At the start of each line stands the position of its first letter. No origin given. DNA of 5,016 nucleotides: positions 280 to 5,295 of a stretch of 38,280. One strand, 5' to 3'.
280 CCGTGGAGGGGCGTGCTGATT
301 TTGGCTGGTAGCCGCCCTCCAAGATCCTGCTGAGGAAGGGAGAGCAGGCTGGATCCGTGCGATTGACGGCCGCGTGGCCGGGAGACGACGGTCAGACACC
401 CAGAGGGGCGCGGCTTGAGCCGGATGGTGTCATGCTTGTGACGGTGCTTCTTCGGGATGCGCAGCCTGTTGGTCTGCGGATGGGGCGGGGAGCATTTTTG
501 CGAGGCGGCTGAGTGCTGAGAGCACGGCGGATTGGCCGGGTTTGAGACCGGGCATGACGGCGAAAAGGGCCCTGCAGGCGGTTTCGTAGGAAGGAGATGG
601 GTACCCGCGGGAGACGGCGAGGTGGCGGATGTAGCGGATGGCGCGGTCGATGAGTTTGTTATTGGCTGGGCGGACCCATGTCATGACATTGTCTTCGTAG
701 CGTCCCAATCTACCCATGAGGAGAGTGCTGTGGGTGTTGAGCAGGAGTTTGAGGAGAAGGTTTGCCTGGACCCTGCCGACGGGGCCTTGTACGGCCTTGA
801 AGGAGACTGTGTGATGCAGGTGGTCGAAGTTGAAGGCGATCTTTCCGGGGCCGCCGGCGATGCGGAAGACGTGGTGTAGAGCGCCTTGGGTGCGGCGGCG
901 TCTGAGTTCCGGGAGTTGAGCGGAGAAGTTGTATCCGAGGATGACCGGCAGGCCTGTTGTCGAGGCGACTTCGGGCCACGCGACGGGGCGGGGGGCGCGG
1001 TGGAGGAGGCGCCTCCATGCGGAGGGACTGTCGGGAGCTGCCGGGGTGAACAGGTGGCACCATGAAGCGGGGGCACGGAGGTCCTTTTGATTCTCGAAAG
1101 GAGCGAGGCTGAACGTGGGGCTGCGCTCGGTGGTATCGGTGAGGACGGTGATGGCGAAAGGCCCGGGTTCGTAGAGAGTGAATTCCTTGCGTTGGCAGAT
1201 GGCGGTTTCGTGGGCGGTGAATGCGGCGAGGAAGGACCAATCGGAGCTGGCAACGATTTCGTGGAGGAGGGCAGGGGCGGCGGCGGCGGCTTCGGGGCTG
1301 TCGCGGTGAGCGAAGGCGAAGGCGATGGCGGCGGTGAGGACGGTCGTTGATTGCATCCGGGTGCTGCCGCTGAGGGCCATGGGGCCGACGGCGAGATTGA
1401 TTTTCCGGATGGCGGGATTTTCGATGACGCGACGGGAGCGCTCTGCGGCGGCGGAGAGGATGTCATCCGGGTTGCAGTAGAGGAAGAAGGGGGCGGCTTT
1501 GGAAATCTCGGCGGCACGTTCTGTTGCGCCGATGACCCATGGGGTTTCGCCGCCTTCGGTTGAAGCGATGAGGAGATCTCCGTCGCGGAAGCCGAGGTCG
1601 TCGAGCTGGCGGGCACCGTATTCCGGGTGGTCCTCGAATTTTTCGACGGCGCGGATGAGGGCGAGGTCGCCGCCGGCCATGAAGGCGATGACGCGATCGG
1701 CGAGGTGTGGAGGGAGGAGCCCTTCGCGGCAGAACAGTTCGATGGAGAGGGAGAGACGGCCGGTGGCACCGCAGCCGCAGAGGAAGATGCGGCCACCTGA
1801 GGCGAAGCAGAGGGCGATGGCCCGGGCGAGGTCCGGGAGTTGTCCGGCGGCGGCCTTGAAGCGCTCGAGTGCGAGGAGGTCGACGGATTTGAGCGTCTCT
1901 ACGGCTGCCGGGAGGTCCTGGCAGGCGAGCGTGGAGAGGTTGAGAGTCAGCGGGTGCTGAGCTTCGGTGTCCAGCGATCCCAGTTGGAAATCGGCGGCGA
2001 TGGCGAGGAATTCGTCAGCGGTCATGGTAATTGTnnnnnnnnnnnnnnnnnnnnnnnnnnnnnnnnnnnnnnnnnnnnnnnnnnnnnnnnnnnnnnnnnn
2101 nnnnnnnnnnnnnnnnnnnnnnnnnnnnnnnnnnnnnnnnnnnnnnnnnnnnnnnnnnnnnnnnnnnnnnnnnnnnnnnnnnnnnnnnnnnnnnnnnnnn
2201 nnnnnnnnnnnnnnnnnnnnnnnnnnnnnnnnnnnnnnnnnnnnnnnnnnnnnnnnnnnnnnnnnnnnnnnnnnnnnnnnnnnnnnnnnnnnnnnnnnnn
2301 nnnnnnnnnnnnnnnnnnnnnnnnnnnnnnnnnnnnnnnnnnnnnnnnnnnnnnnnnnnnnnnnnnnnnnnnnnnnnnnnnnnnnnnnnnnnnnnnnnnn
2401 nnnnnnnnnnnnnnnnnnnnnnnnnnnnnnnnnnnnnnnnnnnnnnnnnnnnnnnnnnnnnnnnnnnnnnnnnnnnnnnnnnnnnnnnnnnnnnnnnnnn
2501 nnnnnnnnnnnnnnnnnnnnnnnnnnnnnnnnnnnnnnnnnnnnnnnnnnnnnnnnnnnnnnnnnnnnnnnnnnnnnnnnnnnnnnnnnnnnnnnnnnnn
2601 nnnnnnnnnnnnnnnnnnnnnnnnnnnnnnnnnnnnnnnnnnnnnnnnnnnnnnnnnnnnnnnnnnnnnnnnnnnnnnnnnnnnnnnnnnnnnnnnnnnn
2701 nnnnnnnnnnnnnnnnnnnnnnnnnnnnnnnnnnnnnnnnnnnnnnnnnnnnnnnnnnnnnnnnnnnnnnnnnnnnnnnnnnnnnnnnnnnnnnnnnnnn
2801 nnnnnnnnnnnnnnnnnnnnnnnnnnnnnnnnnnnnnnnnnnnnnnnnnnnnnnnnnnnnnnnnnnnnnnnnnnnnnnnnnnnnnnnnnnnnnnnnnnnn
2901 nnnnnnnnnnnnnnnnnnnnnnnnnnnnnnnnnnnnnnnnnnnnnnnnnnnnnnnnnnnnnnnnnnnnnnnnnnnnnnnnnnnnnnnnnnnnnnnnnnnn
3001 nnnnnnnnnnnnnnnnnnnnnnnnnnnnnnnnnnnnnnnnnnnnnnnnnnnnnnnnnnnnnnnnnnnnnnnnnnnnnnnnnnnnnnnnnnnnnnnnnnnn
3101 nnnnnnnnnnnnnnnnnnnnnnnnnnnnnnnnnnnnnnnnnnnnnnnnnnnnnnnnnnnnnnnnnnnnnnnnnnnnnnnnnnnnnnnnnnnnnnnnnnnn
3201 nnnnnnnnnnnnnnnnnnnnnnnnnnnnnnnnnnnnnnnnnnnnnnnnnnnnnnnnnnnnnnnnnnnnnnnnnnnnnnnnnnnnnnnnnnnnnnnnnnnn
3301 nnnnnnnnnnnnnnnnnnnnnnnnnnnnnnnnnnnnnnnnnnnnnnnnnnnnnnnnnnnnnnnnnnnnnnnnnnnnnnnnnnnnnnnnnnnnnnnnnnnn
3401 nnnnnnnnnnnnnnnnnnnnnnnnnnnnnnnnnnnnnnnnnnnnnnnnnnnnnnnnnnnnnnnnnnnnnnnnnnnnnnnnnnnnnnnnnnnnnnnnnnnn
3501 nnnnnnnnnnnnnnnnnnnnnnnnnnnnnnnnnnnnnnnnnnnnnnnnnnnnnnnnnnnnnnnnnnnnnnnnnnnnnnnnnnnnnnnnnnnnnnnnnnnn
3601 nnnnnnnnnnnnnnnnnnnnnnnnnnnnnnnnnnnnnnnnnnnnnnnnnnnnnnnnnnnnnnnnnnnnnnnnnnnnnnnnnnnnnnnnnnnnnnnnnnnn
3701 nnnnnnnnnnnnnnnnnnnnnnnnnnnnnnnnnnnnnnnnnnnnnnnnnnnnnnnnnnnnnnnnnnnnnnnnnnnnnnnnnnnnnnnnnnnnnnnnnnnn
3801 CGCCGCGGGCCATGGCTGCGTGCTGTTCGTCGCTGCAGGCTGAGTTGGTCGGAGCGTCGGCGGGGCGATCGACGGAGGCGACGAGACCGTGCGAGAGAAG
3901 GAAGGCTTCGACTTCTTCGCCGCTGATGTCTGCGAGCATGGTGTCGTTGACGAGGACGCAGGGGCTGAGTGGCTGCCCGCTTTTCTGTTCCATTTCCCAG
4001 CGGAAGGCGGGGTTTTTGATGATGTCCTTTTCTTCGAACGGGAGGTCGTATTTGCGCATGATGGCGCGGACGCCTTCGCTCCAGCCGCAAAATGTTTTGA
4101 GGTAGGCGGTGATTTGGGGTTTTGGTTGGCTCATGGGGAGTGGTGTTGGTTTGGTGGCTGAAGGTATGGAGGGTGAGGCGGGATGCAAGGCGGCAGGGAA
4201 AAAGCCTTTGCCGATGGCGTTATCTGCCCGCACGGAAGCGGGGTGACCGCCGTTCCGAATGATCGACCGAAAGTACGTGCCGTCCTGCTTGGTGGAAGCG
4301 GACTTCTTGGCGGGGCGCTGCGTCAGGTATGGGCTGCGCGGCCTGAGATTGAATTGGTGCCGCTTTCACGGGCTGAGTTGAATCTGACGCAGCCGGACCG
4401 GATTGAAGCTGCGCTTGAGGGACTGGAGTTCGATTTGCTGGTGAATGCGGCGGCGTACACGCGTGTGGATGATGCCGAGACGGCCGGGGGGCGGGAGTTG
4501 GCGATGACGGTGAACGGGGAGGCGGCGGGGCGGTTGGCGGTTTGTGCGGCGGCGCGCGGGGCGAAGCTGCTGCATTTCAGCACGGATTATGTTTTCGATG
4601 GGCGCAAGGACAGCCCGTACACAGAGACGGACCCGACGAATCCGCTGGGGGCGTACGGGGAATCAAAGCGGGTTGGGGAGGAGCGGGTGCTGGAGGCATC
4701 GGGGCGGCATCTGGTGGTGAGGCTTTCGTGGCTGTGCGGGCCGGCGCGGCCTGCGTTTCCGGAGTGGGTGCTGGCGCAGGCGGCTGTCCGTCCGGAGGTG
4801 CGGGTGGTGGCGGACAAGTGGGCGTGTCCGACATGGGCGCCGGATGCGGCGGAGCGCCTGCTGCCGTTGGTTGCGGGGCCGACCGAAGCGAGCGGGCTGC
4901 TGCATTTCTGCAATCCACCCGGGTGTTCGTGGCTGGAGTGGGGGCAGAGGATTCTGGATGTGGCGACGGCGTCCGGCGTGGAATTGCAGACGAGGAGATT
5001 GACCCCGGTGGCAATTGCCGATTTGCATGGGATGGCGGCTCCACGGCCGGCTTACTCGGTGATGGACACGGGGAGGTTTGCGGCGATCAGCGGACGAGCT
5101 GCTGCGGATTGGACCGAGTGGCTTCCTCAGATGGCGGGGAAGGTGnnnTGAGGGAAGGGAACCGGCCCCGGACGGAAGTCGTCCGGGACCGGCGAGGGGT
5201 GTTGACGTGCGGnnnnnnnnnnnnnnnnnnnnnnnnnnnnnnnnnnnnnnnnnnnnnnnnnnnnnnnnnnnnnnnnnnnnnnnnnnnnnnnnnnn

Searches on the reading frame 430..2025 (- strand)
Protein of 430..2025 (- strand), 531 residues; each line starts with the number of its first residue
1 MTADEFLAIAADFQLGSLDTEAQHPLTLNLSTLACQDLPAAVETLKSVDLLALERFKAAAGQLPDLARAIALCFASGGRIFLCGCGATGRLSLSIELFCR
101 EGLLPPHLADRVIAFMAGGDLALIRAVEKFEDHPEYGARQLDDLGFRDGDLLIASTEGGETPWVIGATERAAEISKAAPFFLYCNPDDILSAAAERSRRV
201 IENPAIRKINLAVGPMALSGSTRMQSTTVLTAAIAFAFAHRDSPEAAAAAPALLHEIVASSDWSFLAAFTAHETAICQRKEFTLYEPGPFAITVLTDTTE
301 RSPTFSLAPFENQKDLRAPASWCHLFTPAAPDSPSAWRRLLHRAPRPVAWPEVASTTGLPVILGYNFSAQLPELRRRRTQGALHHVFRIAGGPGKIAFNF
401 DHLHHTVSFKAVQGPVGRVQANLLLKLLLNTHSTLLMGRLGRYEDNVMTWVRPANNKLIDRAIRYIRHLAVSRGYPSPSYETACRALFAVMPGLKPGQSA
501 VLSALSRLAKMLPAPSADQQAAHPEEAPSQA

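Call 9: search_protein_families(library=pfam, proteins=[window:430-2025:-], max_evalue=0.01)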
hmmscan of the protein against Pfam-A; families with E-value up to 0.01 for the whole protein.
window:430-2025:- (531 aa): 2 families
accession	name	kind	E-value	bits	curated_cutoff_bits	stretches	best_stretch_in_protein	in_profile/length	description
PF22645.1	GKRP_SIS_N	-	1.5e-08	34.8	27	1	77-167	16-108/113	Glucokinase regulatory protein N-terminal SIS domain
PF13580.11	SIS_2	-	1e-07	32.5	27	1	53-173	10-128/138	SIS domain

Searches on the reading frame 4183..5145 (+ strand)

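Call 9: search_protein_families(library=pfam, proteins=[window:4183-5145:+], max_evalue=0.01)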
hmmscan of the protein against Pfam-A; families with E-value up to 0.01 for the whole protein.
window:4183-5145:+ (321 aa): 4 families
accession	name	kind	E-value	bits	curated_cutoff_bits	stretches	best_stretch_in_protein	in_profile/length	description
PF04321.23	RmlD_sub_bind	-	3e-72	243.5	27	1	34-318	4-282/287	RmlD substrate binding domain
PF01370.27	Epimerase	-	2e-16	60.6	20.9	1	34-194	2-183/240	NAD dependent epimerase/dehydratase family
PF16363.11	GDP_Man_Dehyd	-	1.5e-06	28.4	27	1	65-168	58-163/332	GDP-mannose 4,6 dehydratase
PF07993.18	NAD_binding_4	-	0.003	17.2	20.1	0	82-198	88-218/258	Male sterility protein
